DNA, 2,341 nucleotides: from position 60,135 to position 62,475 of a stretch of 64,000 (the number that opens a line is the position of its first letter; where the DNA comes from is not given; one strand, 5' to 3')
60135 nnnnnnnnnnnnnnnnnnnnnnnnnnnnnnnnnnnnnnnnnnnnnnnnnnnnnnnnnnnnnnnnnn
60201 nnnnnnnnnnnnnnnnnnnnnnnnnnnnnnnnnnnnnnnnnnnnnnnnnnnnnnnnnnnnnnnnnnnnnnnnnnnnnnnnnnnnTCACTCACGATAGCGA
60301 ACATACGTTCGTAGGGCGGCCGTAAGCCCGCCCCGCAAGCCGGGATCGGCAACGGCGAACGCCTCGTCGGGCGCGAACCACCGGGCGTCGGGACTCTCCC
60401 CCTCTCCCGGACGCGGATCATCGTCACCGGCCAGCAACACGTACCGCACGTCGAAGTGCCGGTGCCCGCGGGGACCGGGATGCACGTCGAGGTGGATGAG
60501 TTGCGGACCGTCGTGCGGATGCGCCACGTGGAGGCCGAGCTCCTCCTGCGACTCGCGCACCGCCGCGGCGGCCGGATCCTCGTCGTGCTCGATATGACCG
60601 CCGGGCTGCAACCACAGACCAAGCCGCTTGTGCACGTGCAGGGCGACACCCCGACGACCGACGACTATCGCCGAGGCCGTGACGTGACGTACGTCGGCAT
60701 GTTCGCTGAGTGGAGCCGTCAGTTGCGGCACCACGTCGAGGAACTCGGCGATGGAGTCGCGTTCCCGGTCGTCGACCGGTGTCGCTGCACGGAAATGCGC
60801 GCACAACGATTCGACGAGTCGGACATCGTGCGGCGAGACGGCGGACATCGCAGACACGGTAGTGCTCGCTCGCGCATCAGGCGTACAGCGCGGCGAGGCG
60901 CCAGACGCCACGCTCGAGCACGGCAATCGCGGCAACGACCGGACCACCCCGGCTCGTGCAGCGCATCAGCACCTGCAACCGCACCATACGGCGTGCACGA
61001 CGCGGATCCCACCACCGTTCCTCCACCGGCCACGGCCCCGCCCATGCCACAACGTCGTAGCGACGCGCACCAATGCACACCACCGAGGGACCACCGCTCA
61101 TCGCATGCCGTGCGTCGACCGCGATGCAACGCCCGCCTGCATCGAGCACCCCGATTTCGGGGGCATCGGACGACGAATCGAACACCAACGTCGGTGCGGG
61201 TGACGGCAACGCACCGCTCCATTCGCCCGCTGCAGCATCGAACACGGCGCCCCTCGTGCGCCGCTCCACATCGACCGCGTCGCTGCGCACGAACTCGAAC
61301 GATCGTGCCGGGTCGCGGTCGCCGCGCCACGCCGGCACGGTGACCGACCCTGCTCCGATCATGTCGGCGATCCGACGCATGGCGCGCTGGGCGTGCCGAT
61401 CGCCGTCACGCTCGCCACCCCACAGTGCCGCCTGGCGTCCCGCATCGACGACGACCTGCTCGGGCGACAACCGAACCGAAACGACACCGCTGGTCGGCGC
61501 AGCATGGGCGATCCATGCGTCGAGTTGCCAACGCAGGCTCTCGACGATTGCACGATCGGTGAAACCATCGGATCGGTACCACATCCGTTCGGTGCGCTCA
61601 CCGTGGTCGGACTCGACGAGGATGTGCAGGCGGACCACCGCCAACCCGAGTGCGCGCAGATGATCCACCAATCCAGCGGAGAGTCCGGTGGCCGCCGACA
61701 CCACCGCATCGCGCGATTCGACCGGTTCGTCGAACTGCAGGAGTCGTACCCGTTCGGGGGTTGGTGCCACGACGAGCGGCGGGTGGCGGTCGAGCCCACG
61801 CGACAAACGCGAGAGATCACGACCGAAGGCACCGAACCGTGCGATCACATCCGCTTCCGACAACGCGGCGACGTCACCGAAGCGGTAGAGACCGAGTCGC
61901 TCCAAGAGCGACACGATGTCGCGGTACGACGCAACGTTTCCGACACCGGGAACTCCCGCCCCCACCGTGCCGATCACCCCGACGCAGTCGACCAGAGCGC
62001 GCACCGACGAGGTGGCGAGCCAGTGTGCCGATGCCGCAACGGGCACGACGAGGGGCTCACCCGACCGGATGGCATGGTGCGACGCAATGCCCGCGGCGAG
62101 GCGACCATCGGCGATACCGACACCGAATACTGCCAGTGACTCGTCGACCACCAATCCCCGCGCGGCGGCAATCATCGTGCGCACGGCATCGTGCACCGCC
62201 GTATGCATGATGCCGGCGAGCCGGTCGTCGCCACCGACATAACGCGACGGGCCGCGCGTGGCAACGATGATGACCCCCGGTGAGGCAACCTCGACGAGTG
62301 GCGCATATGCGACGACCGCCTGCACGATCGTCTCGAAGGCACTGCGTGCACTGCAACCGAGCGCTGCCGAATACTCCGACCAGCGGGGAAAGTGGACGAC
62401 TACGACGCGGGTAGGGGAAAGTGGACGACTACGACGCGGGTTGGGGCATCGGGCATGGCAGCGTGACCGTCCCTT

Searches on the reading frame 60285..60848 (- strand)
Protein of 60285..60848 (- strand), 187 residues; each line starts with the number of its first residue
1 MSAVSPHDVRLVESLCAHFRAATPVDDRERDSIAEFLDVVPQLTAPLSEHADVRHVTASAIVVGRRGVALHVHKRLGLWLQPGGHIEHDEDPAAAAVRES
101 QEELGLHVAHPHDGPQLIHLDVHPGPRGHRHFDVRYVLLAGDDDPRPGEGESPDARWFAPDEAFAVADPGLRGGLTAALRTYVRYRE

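Call 58: search_protein_families(library=ncbifam, proteins=[window:60285-60848:-], max_evalue=0.001)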
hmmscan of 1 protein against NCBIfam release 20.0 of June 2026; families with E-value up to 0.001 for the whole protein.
window:60285-60848:- (187 aa): 9 families
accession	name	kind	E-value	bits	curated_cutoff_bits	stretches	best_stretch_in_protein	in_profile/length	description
NF041652.1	Nud_hyd_Dein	equivalog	3.4e-07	30.6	200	1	61-109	28-75/152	Nudix hydrolase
NF006530.0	PRK08999.1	equivalog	4.4e-07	29.2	245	1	61-110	20-66/315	Nudix family hydrolase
NF008044.0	PRK10776.1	equivalog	3e-06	27.1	148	1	61-112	18-66/130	8-oxo-dGTP diphosphatase MutT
NF003787.0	PRK05379.1-4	equivalog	5.2e-06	25.7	449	1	52-111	205-267/346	bifunctional nicotinamide-nucleotide adenylyltransferase/Nudix hydroxylase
NF001938.0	PRK00714.1-5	equivalog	2e-05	24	116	1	59-108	25-76/172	RNA pyrophosphohydrolase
TIGR00586.1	mutt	equivalog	3.5e-05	23.8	97.9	1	61-110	19-65/129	8-oxo-dGTP diphosphatase MutT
NF007834.0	PRK10546.1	equivalog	8.9e-05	22.3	156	1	74-108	27-61/135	pyrimidine (deoxy)nucleoside triphosphate diphosphatase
TIGR02705.1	nudix_YtkD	equivalog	0.00015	21.4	154.4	1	61-109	30-77/156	RNA deprotection pyrophosphohydrolase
NF003788.0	PRK05379.1-5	equivalog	0.00053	19.4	354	1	55-111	213-272/351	bifunctional nicotinamide-nucleotide adenylyltransferase/Nudix hydroxylase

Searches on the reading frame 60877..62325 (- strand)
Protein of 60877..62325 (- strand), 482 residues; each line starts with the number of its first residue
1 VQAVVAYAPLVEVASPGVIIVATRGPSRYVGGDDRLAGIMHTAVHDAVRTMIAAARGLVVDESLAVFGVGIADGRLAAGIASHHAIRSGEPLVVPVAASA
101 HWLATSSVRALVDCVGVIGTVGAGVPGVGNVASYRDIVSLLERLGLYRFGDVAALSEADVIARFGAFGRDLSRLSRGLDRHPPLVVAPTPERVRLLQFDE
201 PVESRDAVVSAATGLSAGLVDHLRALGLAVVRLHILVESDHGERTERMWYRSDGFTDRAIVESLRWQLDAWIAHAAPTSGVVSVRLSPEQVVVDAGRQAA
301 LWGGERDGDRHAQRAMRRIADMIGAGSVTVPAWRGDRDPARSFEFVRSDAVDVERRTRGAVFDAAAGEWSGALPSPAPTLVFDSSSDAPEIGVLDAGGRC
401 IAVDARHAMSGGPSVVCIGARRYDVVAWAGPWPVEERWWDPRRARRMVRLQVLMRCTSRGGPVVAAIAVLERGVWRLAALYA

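Call 20: find_encoding_contigs(protein=window:60877-62325:-, flank=2000, max_places=10)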
Protein window:60877-62325:- (482 aa): no gene with exactly this product is on record in the collection.
